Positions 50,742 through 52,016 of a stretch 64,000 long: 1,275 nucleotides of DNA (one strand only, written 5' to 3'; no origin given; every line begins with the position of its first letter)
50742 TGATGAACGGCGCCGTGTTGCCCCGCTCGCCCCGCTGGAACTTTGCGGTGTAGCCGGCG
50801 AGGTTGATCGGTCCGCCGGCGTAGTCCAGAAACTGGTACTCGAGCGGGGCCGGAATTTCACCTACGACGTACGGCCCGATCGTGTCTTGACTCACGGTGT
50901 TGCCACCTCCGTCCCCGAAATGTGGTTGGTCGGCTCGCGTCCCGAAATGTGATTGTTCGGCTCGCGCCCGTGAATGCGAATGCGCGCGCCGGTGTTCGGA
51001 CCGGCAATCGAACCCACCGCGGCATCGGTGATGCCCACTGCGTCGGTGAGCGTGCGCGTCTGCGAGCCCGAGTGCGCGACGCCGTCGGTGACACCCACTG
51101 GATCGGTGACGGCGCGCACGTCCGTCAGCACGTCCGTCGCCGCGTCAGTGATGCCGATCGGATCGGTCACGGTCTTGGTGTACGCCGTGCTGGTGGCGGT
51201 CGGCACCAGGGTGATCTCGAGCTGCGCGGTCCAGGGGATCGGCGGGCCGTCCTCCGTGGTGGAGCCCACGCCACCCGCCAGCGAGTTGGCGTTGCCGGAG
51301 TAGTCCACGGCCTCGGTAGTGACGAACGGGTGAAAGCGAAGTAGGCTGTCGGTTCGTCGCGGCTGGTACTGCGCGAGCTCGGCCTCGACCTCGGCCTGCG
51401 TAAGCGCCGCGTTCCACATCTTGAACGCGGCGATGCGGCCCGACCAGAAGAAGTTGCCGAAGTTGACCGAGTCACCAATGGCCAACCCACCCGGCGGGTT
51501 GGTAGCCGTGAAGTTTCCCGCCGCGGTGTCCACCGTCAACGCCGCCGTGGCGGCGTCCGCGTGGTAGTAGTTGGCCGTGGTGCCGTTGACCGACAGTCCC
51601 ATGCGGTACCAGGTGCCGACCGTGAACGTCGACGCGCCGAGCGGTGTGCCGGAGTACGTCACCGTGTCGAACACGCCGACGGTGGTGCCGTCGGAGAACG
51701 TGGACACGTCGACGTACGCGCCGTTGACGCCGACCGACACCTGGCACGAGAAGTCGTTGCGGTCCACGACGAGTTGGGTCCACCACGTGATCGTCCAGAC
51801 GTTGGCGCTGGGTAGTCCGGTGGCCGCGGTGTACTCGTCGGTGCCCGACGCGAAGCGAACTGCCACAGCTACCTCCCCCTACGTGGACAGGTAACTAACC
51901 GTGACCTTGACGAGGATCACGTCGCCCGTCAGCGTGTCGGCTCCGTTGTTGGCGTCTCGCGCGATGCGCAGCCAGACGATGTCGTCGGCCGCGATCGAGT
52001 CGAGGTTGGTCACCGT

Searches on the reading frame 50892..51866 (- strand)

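Call 52: search_protein_families(library=pfam, proteins=[window:50892-51866:-], max_evalue=0.01)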
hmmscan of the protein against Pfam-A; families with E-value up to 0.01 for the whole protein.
window:50892-51866:- (324 aa): 1 family
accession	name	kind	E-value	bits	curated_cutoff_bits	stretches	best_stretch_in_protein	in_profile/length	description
PF13385.13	Laminin_G_3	-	0.00013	22.6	27.6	1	18-160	14-150/151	Concanavalin A-like lectin/glucanases superfamily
